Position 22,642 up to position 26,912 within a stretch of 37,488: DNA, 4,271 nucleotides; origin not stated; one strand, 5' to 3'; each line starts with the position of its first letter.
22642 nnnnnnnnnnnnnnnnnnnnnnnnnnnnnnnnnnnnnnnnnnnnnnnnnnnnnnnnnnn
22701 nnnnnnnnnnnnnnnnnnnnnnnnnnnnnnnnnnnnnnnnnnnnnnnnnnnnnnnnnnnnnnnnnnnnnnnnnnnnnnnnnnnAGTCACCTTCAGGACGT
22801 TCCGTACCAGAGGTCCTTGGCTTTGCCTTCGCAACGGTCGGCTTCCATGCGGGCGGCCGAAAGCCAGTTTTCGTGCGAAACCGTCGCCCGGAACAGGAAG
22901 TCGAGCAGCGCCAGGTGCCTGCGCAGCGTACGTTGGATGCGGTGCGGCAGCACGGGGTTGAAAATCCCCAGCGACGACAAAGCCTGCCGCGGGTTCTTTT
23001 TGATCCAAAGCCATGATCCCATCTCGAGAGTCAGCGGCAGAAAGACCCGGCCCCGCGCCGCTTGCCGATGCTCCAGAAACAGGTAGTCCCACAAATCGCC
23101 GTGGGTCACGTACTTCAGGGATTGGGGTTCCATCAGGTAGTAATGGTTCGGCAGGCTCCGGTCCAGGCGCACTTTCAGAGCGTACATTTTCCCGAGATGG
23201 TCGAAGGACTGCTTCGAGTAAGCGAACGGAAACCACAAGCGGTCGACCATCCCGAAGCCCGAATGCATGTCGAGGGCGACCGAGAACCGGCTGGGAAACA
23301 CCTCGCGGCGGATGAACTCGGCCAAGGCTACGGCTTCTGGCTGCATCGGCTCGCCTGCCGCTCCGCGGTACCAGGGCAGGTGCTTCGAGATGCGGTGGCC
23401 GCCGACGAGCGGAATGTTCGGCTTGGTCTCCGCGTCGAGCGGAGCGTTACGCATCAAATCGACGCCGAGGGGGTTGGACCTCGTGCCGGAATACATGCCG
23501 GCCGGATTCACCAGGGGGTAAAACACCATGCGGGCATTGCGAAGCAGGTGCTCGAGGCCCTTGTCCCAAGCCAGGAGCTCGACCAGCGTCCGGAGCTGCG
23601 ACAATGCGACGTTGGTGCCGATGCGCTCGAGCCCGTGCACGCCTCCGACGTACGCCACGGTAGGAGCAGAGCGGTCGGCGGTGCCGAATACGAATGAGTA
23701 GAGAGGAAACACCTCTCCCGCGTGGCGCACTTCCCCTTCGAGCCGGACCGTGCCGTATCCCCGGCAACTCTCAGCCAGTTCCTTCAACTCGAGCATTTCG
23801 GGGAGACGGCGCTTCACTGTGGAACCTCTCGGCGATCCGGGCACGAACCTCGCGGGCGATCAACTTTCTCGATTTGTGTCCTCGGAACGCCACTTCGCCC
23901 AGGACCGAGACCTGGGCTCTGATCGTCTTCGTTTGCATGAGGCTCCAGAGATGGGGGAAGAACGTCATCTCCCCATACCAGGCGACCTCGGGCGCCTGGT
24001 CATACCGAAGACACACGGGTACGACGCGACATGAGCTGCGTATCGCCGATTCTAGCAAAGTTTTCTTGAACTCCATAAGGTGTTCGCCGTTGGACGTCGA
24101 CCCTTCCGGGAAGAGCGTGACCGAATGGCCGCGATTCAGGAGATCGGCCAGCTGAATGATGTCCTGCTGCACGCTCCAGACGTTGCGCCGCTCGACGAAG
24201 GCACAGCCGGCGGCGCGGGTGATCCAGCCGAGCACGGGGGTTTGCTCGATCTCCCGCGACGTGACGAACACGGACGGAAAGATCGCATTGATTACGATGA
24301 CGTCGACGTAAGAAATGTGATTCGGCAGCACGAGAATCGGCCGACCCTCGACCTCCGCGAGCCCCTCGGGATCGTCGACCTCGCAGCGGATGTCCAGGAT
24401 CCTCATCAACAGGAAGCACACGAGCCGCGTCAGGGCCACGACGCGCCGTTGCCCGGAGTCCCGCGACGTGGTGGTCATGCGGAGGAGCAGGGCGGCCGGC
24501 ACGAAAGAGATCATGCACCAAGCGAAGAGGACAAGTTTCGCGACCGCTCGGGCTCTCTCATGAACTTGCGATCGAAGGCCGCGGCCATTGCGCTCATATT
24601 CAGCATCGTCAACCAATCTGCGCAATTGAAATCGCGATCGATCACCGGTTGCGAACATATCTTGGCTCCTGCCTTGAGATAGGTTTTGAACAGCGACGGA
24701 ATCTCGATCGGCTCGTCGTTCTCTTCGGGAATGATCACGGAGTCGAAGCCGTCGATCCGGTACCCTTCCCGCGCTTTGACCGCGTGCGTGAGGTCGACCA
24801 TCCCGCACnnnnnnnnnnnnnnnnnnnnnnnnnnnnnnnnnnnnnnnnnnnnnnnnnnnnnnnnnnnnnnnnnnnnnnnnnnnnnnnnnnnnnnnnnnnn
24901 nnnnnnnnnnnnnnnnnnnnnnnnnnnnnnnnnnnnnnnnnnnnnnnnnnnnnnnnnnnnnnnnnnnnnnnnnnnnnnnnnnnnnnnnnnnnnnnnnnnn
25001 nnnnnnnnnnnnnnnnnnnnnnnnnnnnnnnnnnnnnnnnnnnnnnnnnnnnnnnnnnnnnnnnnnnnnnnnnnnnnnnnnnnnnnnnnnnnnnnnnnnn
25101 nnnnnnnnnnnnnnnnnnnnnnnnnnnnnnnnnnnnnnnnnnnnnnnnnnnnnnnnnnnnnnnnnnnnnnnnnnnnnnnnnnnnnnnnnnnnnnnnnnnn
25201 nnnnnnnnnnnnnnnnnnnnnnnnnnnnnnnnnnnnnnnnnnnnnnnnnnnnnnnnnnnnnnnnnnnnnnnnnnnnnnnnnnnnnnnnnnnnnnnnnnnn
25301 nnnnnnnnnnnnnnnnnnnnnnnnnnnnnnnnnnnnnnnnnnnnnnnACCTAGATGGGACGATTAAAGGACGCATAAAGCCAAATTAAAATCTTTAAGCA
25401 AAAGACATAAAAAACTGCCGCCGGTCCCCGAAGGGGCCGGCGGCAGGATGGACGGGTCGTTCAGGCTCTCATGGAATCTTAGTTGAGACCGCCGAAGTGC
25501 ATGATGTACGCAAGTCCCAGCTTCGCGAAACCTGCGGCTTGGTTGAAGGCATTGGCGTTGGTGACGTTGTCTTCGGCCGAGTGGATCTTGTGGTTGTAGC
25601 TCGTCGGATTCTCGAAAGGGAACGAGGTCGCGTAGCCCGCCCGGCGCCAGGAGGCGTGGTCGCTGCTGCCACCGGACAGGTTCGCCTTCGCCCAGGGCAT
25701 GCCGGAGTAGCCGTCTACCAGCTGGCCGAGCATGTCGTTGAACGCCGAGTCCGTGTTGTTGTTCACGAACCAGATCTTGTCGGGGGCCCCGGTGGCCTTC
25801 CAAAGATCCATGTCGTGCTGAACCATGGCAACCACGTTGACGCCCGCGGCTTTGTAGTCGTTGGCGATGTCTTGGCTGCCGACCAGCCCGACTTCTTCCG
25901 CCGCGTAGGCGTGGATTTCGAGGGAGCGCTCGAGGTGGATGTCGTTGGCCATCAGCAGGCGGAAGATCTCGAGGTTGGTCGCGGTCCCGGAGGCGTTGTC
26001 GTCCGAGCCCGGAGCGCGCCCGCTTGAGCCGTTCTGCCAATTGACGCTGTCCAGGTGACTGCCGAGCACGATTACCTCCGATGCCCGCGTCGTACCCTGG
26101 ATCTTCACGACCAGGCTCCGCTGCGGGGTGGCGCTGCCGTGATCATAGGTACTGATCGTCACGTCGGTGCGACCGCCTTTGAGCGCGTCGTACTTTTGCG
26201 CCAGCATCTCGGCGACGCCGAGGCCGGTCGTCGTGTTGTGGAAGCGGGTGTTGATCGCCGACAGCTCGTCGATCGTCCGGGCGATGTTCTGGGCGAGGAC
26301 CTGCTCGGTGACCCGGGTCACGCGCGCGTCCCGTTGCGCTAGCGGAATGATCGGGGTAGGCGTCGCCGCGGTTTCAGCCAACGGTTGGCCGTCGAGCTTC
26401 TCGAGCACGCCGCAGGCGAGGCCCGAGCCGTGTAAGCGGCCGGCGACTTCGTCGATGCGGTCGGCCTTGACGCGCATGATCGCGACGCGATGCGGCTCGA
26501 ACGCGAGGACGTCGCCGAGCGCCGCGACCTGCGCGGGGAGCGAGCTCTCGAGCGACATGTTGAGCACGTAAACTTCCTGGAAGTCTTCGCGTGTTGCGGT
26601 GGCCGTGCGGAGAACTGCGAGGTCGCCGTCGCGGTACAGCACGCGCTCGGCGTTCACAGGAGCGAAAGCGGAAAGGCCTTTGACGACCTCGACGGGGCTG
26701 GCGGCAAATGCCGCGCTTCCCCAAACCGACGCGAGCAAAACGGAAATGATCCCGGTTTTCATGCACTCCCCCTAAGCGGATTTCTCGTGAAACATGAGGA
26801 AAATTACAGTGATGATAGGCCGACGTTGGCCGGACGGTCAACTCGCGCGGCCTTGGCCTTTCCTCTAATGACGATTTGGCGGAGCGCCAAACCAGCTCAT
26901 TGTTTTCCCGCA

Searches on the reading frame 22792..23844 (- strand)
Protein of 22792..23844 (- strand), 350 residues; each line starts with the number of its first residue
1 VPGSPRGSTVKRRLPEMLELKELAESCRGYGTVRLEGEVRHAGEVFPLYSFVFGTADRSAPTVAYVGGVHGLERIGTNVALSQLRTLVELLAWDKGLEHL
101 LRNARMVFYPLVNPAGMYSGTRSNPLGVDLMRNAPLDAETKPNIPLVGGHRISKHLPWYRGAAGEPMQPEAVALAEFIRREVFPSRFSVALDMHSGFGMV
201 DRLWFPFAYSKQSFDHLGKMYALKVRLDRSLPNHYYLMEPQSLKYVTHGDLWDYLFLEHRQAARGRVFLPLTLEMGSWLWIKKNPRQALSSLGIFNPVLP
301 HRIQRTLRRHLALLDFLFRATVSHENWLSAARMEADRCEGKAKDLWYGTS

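Call 11: search_protein_families(library=pfam, proteins=[window:22792-23844:-], max_evalue=0.001)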
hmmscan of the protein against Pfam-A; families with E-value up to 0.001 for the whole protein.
window:22792-23844:- (350 aa): 1 family
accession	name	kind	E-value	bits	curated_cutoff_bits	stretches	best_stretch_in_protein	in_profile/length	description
PF00246.29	Peptidase_M14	-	3.9e-15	56.7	21.6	1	44-216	40-202/286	Zinc carboxypeptidase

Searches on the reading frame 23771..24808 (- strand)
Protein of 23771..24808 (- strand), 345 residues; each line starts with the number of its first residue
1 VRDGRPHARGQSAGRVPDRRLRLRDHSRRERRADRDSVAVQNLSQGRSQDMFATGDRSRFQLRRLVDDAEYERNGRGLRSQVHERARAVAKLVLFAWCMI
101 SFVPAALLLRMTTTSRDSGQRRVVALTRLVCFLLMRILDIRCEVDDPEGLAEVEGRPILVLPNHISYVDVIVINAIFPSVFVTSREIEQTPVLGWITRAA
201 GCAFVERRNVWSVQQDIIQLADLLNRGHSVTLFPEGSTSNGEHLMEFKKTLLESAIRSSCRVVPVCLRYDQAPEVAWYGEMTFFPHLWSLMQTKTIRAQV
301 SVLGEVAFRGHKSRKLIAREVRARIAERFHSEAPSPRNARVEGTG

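Call 11: search_protein_families(library=pfam, proteins=[window:23771-24808:-], max_evalue=0.001)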
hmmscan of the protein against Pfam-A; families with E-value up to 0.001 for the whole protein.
window:23771-24808:- (345 aa): 1 family
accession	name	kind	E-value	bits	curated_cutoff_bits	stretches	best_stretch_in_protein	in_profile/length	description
PF01553.26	Acyltransferase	-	2.6e-23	82.7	23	1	149-267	9-131/132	Acyltransferase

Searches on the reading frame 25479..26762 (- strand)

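Call 11: search_protein_families(library=pfam, proteins=[window:25479-26762:-], max_evalue=0.001)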
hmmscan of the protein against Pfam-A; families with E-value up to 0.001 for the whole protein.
window:25479-26762:- (427 aa): 2 families
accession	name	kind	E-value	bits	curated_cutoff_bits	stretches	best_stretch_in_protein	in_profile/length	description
PF04389.22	Peptidase_M28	-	3.9e-28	98.9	21.3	1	217-404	2-178/193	Peptidase family M28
PF01546.33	Peptidase_M20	-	8e-06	26.3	24.6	1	233-304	2-84/206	Peptidase family M20/M25/M40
